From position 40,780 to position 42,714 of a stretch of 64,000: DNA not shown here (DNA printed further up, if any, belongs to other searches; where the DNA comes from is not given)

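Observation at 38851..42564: Unusual architecture: GSDH-like beta-propeller + PKD repeats + PA14 + an unassigned ~200-aa C-terminal module ending in tandem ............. repeats, with no T9SS CTD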

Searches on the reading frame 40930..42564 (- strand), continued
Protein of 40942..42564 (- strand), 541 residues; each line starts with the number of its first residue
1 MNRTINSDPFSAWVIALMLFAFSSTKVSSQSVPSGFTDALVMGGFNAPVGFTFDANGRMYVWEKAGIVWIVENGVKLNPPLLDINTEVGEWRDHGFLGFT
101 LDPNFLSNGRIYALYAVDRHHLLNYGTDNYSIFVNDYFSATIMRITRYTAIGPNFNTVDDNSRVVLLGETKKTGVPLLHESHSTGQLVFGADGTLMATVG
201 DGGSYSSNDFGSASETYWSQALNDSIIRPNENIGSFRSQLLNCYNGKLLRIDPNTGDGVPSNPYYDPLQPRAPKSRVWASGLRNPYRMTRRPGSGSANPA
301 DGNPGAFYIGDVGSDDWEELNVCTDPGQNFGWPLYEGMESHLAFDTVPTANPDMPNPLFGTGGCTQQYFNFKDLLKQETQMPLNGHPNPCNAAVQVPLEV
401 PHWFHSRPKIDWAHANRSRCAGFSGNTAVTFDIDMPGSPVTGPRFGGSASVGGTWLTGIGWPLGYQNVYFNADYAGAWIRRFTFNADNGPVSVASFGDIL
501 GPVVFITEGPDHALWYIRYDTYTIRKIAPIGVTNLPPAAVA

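Call 43: find_homologous_proteins(query=window:40930-42474:-, max_evalue=0.00001)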
Query window:40930-42474:- (515 aa): 1485 proteins with E <= 0.00001 among 8000 candidates; the best 120 are listed.
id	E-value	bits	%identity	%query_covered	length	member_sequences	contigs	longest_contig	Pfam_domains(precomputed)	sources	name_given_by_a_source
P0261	0.0e+0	1058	87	98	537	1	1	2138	PF07995.18,PF18911.7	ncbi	ncbi:MAG: PQQ-dependent sugar dehydrogenase, partial [Flavobacteriales bacterium]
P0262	7.0e-284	961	77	100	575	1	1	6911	PF07995.18,PF18911.7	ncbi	ncbi:MAG: PQQ-dependent sugar dehydrogenase, partial [Flavobacteriales bacterium]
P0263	7.3e-253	858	70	100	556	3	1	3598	PF07995.18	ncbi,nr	ncbi:MAG: PQQ-dependent sugar dehydrogenase, partial [Flavobacteriales bacterium]|nr:PQQ-dependent s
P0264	1.4e-220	752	62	98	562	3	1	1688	PF00801.27,PF07995.18,PF18911.7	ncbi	ncbi:MAG: PQQ-dependent sugar dehydrogenase, partial [Flavobacteriales bacterium]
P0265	1.2e-213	729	61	100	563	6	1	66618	PF07995.18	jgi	jgi:glucose/arabinose dehydrogenase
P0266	3.9e-196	671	56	100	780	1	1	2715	PF22352.3,PF00801.27,PF07995.18,PF18911.7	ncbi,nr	ncbi:MAG: PQQ-dependent sugar dehydrogenase, partial [Bacteroidota bacterium]|nr:PQQ-dependent sugar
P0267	2.9e-182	625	56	100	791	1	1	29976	PF22352.3,PF00801.27,PF07995.18,PF18911.7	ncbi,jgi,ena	-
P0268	1.1e-181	623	55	100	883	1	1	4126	PF22352.3,PF00801.27,PF07995.18,PF18911.7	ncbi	ncbi:MAG: PKD domain-containing protein, partial [Bacteroidota bacterium]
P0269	1.2e-181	623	55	100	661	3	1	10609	PF00801.27,PF07995.18,PF18911.7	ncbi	ncbi:MAG TPA: PQQ-dependent sugar dehydrogenase, partial [Flavobacteriales bacterium]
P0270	7.7e-181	621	55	98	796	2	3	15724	PF00801.27,PF07995.18,PF18911.7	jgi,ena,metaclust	metaclust:\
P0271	1.6e-178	613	54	100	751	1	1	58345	PF00801.27,PF07995.18,PF18911.7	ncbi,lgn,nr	ncbi:MAG: PQQ-dependent sugar dehydrogenase [Planctomycetes bacterium]|nr:PQQ-dependent sugar dehydr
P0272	2.3e-178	612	64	77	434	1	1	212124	PF07995.18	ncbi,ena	-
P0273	6.5e-178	611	53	100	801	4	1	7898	PF22352.3,PF00801.27,PF07995.18,PF18911.7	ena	-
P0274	1.8e-176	606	53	98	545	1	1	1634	PF07995.18,PF18911.7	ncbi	ncbi:MAG: PQQ-dependent sugar dehydrogenase, partial [Bacteroidota bacterium]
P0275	6.6e-176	604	54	100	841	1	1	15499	PF00801.27,PF18884.6,PF07995.18,PF18911.7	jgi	jgi:glucose/arabinose dehydrogenase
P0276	2.5e-175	602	54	100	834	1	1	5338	PF22352.3,PF00801.27,PF07995.18,PF18911.7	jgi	jgi:glucose/arabinose dehydrogenase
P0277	3.1e-175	602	54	99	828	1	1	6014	PF22352.3,PF00801.27,PF07995.18,PF18911.7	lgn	-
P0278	5.1e-175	601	55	100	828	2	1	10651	PF22352.3,PF00801.27,PF02010.22,PF07995.18,PF18911.7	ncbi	-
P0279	5.2e-175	601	52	100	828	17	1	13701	PF22352.3,PF00801.27,PF07995.18,PF18911.7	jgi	jgi:glucose/arabinose dehydrogenase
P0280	8.1e-174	597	53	100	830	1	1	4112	PF22352.3,PF00801.27,PF07995.18,PF18911.7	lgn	-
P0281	1.5e-173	596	53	100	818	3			PF22352.3,PF00801.27,PF07995.18,PF18911.7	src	-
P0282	2.5e-173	596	53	99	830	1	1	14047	PF22352.3,PF00801.27,PF07995.18,PF18911.7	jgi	jgi:glucose/arabinose dehydrogenase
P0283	5.4e-173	595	53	99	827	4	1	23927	PF22352.3,PF00801.27,PF07995.18,PF18911.7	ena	-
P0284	1.7e-172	593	52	100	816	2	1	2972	PF22352.3,PF00801.27,PF07995.18,PF18911.7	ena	-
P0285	2.3e-172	593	53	100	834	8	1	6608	PF22352.3,PF00801.27,PF07995.18,PF18911.7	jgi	jgi:glucose/arabinose dehydrogenase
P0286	8.0e-172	591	53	99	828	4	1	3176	PF22352.3,PF00801.27,PF02010.22,PF07995.18,PF18911.7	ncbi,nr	ncbi:MAG TPA: PQQ-dependent sugar dehydrogenase [Candidatus Binatia bacterium]|nr:PQQ-dependent suga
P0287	9.5e-172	591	52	100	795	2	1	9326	PF22352.3,PF00801.27,PF07995.18,PF18911.7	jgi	jgi:glucose/arabinose dehydrogenase/PKD repeat protein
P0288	1.1e-171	590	52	100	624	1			PF22352.3,PF00801.27,PF07995.18,PF18911.7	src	-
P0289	2.9e-171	589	52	100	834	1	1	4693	PF22352.3,PF00801.27,PF17963.8,PF07995.18,PF18911.7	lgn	-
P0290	5.8e-171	588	53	100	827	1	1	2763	PF22352.3,PF00801.27,PF07995.18,PF18911.7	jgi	jgi:glucose/arabinose dehydrogenase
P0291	1.2e-170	587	51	100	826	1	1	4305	PF00801.27,PF07995.18,PF18911.7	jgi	jgi:glucose/arabinose dehydrogenase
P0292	1.3e-170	587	52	100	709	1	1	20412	PF00801.27,PF02010.22,PF07995.18,PF18911.7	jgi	jgi:glucose/arabinose dehydrogenase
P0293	2.0e-170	586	53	100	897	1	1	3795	PF22352.3,PF00801.27,PF07995.18,PF18911.7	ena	-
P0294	2.9e-170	586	52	100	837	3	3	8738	PF22352.3,PF00801.27,PF02010.22,PF07995.18,PF18911.7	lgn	-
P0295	4.4e-170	585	52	99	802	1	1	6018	PF22352.3,PF00801.27,PF07995.18,PF18911.7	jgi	jgi:glucose/arabinose dehydrogenase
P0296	1.9e-169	583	51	100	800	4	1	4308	PF00801.27,PF07995.18,PF18911.7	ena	-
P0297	2.2e-169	583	52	100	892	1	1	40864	PF22352.3,PF00801.27,PF17963.8,PF17803.8,PF07995.18,PF18911.7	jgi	jgi:glucose/arabinose dehydrogenase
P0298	7.5e-169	581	53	99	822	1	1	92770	PF22352.3,PF00801.27,PF07995.18,PF18911.7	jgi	jgi:glucose/arabinose dehydrogenase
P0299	1.1e-168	580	51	99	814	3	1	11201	PF22352.3,PF00801.27,PF07995.18,PF18911.7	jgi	jgi:glucose/arabinose dehydrogenase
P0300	1.9e-168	580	53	100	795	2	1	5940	PF22352.3,PF00801.27,PF07995.18,PF18911.7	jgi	jgi:glucose/arabinose dehydrogenase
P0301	5.5e-168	578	53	99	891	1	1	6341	PF22352.3,PF00801.27,PF17963.8,PF18884.6,PF07995.18,PF18911.7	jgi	jgi:glucose/arabinose dehydrogenase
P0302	7.1e-168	578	51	100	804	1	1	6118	PF22352.3,PF00801.27,PF07995.18,PF18911.7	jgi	jgi:glucose/arabinose dehydrogenase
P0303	1.7e-167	577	51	100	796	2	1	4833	PF22352.3,PF00801.27,PF07995.18,PF18911.7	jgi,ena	-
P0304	1.9e-167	576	51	100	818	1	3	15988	PF22352.3,PF00801.27,PF07995.18,PF18911.7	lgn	-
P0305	2.4e-167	576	53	99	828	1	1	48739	PF22352.3,PF00801.27,PF07995.18,PF18911.7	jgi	jgi:glucose/arabinose dehydrogenase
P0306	3.4e-167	575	54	93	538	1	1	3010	PF07995.18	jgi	-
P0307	3.8e-167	575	51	98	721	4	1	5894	PF07995.18,PF18911.7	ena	-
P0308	1.4e-166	573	58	86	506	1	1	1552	PF07995.18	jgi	jgi:glucose/arabinose dehydrogenase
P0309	1.5e-166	573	52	100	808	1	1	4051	PF22352.3,PF00801.27,PF07995.18,PF18911.7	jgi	jgi:glucose/arabinose dehydrogenase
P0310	1.9e-166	573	51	100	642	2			PF00801.27,PF07995.18,PF18911.7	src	-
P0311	2.0e-166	573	52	99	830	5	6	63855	PF22352.3,PF00801.27,PF07995.18,PF18911.7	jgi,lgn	-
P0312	2.0e-166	573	53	94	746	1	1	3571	PF22352.3,PF00801.27,PF07995.18,PF18911.7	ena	-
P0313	3.2e-166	572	51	100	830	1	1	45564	PF22352.3,PF00801.27,PF07995.18,PF18911.7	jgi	jgi:glucose/arabinose dehydrogenase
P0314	4.7e-166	572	54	90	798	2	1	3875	PF00801.27,PF07995.18,PF18911.7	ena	-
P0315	2.6e-165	569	52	99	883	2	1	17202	PF00801.27,PF17963.8,PF17803.8,PF07995.18,PF18911.7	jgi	jgi:glucose/arabinose dehydrogenase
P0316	5.7e-165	568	51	100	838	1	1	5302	PF22352.3,PF00801.27,PF07995.18,PF18911.7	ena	-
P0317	1.1e-164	567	51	100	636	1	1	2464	PF07995.18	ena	-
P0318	1.4e-164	567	51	100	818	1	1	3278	PF22352.3,PF00801.27,PF07995.18,PF18911.7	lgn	-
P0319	2.4e-164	566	55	89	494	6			PF07995.18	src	-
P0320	8.7e-164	564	51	100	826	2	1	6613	PF00801.27,PF00404.25,PF07995.18,PF18911.7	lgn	-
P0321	1.3e-163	564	51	100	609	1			PF07995.18,PF18911.7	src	-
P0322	3.4e-163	562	51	99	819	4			PF00801.27,PF07995.18,PF18911.7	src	-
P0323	4.3e-163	562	50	100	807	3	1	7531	PF22352.3,PF00801.27,PF07995.18,PF18911.7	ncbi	-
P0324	1.4e-162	560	51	100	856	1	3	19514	PF22352.3,PF00801.27,PF07995.18,PF18911.7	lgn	-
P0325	1.4e-162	560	51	100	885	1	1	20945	PF22352.3,PF00801.27,PF17963.8,PF17803.8,PF07995.18,PF18911.7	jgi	-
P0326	2.1e-162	560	65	70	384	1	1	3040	PF07995.18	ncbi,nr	ncbi:MAG: PQQ-dependent sugar dehydrogenase, partial [Bacteroidota bacterium]|nr:PQQ-dependent sugar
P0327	1.5e-161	557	52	100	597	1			PF07995.18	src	-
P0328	1.6e-161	557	51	100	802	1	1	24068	PF00801.27,PF07995.18,PF18911.7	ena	-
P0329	7.5e-161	555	49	98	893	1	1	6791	PF00041.28,PF07995.18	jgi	-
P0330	1.4e-160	554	48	100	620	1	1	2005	PF00801.27,PF07995.18,PF18911.7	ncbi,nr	ncbi:MAG: PQQ-dependent sugar dehydrogenase, partial [Fimbriimonadaceae bacterium]|nr:PQQ-dependent 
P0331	4.0e-160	552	50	99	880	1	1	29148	PF22352.3,PF00801.27,PF18962.8,PF07995.18,PF18911.7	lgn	-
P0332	3.8e-159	549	50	100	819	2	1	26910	PF22352.3,PF00801.27,PF07995.18,PF18911.7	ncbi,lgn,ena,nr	ncbi:MAG TPA: PQQ-dependent sugar dehydrogenase [Verrucomicrobiota bacterium]|nr:PQQ-dependent sugar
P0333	2.1e-158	546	51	99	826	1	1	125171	PF22352.3,PF00801.27,PF07995.18,PF18911.7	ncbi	ncbi:PQQ-dependent sugar dehydrogenase, partial [Hymenobacter elongatus]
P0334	4.2e-158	545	50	100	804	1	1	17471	PF00801.27,PF07995.18,PF18911.7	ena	-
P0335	4.5e-158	545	51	99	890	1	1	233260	PF22352.3,PF00801.27,PF07995.18,PF18911.7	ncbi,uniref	ncbi:PQQ-dependent sugar dehydrogenase, partial [Hymenobacter antarcticus]|uniref:PQQ-dependent suga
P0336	5.0e-158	545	51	99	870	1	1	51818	PF00801.27,PF17963.8,PF07995.18,PF18911.7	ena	-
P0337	1.0e-157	544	50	100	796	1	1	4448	PF00801.27,PF07995.18,PF18911.7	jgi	-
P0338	1.2e-157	544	50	100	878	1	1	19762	PF00801.27,PF07995.18,PF18911.7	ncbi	-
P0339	3.7e-157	542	49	100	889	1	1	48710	PF00801.27,PF17963.8,PF17803.8,PF02010.22,PF07995.18,PF18911.7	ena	-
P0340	8.5e-157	541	49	100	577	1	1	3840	PF07995.18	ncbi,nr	ncbi:MAG TPA: PQQ-dependent sugar dehydrogenase, partial [Verrucomicrobiae bacterium]|nr:PQQ-depende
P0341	9.8e-157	541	50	99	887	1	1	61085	PF22352.3,PF00801.27,PF17963.8,PF00404.25,PF17803.8,PF07995.18,PF18911.7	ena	-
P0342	1.0e-156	541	52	93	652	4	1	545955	PF07995.18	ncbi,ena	-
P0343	1.3e-156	541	50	97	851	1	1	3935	PF17963.8,PF17892.8,PF07995.18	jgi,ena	-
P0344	1.6e-156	540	51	99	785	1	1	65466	PF22352.3,PF00801.27,PF07995.18,PF18911.7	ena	-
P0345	1.9e-156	540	49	99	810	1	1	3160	PF22352.3,PF00801.27,PF18962.8,PF02010.22,PF07995.18,PF18911.7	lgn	-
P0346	2.2e-156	540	50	100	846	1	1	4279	PF00801.27,PF07995.18,PF18911.7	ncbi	-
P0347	5.5e-156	538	50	97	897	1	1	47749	PF00801.27,PF17963.8,PF00404.25,PF07995.18,PF18911.7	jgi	jgi:PKD repeat protein/glucose/arabinose dehydrogenase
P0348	1.0e-155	538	49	93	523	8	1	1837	PF07995.18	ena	-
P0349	3.5e-155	536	67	66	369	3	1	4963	PF07995.18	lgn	-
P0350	3.6e-155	536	49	100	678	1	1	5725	PF22352.3,PF00801.27,PF07995.18,PF18911.7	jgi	jgi:glucose/arabinose dehydrogenase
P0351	5.0e-154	532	48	100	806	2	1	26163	PF00754.32,PF07995.18,PF18911.7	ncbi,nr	ncbi:MAG: PQQ-dependent sugar dehydrogenase, partial [Phycisphaerales bacterium]|nr:PQQ-dependent su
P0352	5.2e-154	532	49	100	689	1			PF22352.3,PF00801.27,PF07995.18,PF18911.7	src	-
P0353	1.1e-153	531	50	99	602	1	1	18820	PF07995.18,PF18911.7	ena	-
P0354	2.2e-153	530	49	100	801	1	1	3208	PF00801.27,PF07995.18,PF18911.7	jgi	jgi:glucose/arabinose dehydrogenase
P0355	5.8e-153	528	50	94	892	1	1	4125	PF00801.27,PF07995.18,PF18911.7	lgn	-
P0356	9.2e-153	528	49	100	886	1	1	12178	PF00801.27,PF17963.8,PF07995.18,PF18911.7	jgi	-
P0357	1.2e-152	527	48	98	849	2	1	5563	PF00754.32,PF00801.27,PF07995.18,PF18911.7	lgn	-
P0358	1.3e-152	527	49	100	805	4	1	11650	PF00801.27,PF07995.18,PF18911.7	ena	-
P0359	1.8e-152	527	50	99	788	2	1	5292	PF00801.27,PF07995.18,PF18911.7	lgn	-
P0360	1.8e-152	527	48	100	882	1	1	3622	PF00801.27,PF17963.8,PF17892.8,PF17803.8,PF07995.18,PF18911.7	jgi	jgi:glucose/arabinose dehydrogenase/PKD repeat protein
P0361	1.8e-152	527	70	62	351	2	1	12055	PF07995.18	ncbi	-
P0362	2.6e-152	526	51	100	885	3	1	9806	PF22352.3,PF00801.27,PF00404.25,PF13620.13,PF07995.18,PF18911.7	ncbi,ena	-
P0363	3.0e-152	526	47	99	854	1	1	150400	PF00801.27,PF07995.18,PF18911.7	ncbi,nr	ncbi:MAG: PQQ-dependent sugar dehydrogenase [Planctomycetes bacterium]|nr:PQQ-dependent sugar dehydr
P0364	1.5e-151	524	49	99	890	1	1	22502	PF22352.3,PF00801.27,PF07995.18,PF18911.7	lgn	-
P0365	1.6e-151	524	48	99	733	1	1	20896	PF07995.18,PF18911.7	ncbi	-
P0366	2.9e-151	523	49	95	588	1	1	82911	PF07995.18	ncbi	-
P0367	5.5e-151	522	49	99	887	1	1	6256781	PF22352.3,PF00801.27,PF07995.18,PF18911.7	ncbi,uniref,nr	ncbi:PQQ-dependent sugar dehydrogenase [Adhaeribacter pallidiroseus]|uniref:Microbial collagenase n=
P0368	6.0e-151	522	47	99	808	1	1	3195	PF00801.27,PF02010.22,PF07995.18,PF18911.7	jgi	jgi:glucose/arabinose dehydrogenase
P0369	3.6e-150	519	48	100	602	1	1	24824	PF00801.27,PF07995.18,PF18911.7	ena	-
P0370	4.0e-150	519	50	99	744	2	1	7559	PF22352.3,PF00801.27,PF02010.22,PF07995.18,PF18911.7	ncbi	ncbi:MAG: PKD domain-containing protein, partial [Saprospiraceae bacterium]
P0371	5.8e-150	519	48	99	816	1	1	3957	PF00801.27,PF02010.22,PF07995.18,PF18911.7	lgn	-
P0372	6.3e-150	518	51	94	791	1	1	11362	PF22352.3,PF00801.27,PF07995.18,PF18911.7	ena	-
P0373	1.4e-149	517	65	66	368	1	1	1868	PF07995.18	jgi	jgi:glucose/arabinose dehydrogenase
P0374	1.8e-149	517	48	96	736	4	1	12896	PF07995.18,PF18911.7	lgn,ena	-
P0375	3.3e-149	516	48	100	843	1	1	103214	PF00801.27,PF07995.18,PF18911.7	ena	-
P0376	4.6e-149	516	47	99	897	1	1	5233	PF22352.3,PF00801.27,PF18962.8,PF07995.18,PF18911.7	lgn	-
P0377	4.9e-149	516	48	99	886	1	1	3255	PF00801.27,PF17963.8,PF07995.18,PF18911.7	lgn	-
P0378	9.1e-149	515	47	100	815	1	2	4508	PF00801.27,PF17963.8,PF07995.18,PF18911.7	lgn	-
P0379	1.3e-148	514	48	95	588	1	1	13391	PF07995.18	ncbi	-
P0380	2.4e-148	513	48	100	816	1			PF22352.3,PF00801.27,PF07995.18,PF18911.7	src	-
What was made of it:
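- This is a widespread 'PQQ-dependent sugar dehydrogenase' + PKD family found in many phyla (call 43).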
